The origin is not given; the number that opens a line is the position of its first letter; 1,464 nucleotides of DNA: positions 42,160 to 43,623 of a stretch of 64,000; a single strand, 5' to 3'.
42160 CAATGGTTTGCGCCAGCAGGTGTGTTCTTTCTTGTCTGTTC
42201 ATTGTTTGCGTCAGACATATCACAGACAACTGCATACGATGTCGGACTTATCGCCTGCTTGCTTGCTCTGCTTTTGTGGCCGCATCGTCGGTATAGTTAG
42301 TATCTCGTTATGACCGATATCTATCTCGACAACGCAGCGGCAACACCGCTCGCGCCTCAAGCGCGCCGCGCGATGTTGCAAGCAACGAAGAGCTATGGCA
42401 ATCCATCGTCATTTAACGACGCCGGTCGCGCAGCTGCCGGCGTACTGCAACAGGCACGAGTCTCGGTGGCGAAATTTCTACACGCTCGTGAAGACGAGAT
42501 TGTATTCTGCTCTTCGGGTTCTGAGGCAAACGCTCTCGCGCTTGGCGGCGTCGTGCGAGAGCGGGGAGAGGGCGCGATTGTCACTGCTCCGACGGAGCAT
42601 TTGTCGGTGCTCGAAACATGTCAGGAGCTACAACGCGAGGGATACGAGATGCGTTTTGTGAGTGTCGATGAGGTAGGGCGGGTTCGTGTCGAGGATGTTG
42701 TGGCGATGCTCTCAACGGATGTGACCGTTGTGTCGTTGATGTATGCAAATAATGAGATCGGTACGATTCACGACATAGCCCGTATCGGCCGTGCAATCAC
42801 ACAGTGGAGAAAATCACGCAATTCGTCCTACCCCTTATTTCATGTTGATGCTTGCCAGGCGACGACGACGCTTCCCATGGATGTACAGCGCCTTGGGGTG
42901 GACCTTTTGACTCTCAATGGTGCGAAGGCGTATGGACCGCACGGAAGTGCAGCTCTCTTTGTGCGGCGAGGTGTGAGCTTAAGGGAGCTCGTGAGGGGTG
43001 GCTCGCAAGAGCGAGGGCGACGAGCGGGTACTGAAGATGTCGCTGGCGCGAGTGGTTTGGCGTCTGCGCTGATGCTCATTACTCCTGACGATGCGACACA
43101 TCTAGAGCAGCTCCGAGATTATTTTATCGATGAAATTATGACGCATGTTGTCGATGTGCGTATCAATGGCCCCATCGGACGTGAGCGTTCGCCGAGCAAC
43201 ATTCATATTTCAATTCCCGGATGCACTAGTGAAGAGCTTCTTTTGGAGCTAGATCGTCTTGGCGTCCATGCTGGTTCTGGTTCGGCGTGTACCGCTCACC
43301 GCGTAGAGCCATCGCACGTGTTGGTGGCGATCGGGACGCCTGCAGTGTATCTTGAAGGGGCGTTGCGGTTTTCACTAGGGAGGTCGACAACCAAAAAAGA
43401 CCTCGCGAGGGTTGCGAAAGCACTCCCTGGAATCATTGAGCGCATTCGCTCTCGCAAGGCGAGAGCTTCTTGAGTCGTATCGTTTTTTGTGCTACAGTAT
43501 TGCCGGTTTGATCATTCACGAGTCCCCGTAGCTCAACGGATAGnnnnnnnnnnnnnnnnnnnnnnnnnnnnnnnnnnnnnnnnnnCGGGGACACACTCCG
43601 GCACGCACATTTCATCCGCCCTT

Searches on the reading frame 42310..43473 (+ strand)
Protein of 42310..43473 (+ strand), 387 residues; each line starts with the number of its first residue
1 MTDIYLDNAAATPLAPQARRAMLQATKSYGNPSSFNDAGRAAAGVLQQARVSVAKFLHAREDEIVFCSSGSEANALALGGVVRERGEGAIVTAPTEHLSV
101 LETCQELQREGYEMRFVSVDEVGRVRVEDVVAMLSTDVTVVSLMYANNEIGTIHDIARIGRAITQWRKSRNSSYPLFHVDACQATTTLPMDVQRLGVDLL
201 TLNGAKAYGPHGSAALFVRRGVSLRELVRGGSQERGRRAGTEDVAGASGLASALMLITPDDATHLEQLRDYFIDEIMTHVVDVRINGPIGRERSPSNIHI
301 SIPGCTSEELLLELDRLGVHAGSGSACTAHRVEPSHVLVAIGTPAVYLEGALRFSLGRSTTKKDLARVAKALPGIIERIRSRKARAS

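Call 28: search_protein_families(library=pfam, proteins=[window:42310-43473:+])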
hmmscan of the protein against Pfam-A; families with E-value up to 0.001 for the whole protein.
window:42310-43473:+ (387 aa): 2 families
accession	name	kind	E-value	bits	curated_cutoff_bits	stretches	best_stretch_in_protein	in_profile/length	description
PF00266.25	Aminotran_5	-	1.2e-57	196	21.5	1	4-367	1-370/371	Aminotransferase class-V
PF01212.27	Beta_elim_lyase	-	2.6e-06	27.4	27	1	44-182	43-170/288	Beta-eliminating lyase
